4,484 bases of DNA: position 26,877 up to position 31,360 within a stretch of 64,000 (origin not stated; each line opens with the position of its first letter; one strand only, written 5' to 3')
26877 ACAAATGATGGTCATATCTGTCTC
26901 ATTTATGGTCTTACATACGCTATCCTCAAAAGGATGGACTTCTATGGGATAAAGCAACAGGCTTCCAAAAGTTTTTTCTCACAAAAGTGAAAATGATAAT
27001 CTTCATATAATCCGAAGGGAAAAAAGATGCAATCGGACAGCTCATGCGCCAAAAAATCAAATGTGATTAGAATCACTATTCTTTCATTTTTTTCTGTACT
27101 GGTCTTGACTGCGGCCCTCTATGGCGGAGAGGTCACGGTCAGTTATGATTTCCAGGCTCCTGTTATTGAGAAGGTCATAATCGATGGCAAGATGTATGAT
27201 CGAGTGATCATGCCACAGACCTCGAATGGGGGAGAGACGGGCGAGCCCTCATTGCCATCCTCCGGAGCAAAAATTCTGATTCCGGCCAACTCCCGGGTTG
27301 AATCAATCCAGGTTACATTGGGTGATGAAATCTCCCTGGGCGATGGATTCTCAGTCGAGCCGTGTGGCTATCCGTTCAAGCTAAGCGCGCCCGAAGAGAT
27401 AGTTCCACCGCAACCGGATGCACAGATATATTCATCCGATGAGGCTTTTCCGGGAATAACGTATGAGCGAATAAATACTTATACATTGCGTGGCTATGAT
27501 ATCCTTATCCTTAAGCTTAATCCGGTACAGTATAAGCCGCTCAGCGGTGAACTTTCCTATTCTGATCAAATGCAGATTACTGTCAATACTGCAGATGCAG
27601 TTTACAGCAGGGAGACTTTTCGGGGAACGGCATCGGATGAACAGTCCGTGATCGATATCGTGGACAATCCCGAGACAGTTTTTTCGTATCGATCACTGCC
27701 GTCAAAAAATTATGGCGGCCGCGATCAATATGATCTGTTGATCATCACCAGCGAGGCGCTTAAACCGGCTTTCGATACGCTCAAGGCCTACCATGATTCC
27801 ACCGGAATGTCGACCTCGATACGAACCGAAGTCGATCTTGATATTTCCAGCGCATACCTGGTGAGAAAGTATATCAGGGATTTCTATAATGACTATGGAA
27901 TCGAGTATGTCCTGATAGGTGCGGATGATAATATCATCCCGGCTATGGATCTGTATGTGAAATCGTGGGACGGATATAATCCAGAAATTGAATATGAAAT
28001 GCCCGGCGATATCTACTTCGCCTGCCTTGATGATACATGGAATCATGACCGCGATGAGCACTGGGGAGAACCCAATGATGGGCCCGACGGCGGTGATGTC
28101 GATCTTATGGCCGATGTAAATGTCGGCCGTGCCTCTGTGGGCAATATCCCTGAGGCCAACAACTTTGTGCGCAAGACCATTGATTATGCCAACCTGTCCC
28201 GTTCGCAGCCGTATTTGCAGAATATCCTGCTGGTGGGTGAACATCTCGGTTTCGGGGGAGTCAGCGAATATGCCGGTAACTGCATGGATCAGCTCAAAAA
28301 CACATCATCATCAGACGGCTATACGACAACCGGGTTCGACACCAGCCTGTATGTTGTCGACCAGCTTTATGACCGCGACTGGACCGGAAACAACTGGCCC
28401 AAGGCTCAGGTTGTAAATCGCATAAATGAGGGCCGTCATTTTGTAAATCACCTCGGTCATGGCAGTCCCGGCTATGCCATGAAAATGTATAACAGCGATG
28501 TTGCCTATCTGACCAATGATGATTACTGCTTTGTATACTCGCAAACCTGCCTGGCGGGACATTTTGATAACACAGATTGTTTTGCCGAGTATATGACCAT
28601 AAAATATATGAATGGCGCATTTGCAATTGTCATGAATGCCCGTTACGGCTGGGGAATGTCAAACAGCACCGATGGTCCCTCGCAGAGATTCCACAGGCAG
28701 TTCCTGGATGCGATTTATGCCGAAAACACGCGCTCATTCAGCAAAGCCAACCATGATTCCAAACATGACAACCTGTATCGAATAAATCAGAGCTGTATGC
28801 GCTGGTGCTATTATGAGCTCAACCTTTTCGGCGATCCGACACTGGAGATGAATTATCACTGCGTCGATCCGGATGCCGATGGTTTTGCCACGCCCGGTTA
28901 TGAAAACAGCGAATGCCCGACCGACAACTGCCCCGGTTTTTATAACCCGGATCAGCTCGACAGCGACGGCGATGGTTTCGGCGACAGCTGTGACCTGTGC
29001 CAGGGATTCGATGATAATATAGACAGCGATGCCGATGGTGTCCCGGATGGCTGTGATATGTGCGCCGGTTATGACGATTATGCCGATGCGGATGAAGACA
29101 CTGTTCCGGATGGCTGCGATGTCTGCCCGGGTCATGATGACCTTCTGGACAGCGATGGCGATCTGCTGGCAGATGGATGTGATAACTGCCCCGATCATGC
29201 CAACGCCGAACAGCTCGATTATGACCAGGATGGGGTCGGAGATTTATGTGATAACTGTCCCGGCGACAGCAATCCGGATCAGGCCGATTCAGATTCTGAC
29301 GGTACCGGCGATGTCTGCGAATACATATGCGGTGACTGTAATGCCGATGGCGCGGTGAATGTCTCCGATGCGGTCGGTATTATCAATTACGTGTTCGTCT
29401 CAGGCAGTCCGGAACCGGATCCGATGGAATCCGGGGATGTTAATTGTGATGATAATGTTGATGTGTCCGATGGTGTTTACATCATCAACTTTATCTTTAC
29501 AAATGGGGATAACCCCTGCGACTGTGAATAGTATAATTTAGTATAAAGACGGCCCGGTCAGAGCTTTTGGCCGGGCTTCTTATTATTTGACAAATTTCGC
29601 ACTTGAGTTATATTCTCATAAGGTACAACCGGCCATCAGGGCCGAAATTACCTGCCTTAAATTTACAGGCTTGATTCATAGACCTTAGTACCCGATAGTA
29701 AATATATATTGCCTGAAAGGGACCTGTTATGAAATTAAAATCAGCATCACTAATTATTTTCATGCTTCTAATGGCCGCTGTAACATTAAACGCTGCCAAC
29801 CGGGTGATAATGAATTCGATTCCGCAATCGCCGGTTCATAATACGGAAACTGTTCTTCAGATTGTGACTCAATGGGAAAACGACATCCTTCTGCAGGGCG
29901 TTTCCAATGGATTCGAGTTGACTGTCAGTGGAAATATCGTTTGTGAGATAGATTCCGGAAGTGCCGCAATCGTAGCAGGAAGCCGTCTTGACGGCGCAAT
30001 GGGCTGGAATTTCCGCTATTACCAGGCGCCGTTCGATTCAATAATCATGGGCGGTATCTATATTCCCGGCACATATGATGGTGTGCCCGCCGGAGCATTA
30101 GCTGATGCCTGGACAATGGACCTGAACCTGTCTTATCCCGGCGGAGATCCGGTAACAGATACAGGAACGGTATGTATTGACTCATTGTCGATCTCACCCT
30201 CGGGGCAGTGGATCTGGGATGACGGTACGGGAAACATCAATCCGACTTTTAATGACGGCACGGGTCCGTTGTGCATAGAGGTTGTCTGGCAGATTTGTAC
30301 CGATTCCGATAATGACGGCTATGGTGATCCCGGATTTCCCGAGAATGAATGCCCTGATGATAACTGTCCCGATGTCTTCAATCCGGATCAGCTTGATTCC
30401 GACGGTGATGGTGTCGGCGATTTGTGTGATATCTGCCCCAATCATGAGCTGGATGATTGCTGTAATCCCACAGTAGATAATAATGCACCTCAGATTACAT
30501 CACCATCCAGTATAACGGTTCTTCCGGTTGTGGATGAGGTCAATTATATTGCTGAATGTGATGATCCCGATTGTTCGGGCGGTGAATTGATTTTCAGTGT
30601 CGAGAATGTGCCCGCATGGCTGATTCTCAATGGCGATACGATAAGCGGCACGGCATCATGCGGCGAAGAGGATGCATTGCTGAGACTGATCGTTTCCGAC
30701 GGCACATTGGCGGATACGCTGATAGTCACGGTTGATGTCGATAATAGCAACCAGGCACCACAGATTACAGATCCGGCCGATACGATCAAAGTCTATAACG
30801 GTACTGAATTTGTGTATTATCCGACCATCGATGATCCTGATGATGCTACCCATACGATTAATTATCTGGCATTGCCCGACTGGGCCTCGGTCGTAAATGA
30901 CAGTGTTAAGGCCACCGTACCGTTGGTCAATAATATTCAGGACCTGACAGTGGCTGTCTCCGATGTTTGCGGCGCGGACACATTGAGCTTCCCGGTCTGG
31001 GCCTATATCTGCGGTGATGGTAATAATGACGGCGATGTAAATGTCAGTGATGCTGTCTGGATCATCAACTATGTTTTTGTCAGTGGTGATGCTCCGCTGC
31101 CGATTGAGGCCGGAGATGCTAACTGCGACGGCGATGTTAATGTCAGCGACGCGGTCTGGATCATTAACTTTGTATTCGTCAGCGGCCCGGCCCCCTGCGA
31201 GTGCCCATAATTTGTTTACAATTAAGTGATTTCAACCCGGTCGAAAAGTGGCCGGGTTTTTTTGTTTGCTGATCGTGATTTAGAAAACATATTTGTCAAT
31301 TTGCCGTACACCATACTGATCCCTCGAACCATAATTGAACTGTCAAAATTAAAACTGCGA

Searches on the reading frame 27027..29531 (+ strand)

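Call 6: search_protein_families(library=pfam, proteins=[window:27027-29531:+])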
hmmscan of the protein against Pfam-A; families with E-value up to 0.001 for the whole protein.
window:27027-29531:+ (834 aa): 4 families
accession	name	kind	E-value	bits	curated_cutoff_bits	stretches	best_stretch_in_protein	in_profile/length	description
PF01364.23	Peptidase_C25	-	3.3e-50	171.8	23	1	238-608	2-374/374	Peptidase family C25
PF08126.16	Propeptide_C25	-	2.8e-08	33.6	22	1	37-191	23-175/205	Propeptide_C25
PF00404.24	Dockerin_1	-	1.3e-07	32.1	22.9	1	769-823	2-56/57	Dockerin type I domain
PF02412.23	TSP_3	-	1.1e-05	25.5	25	0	730-752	14-36/36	Thrombospondin type 3 repeat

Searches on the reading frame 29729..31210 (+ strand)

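Call 6: search_protein_families(library=pfam, proteins=[window:29729-31210:+])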
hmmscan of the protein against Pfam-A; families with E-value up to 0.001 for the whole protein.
window:29729-31210:+ (493 aa): 1 family
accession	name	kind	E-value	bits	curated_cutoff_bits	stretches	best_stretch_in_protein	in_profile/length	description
PF00404.24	Dockerin_1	-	1.6e-08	35.1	22.9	1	429-482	2-56/57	Dockerin type I domain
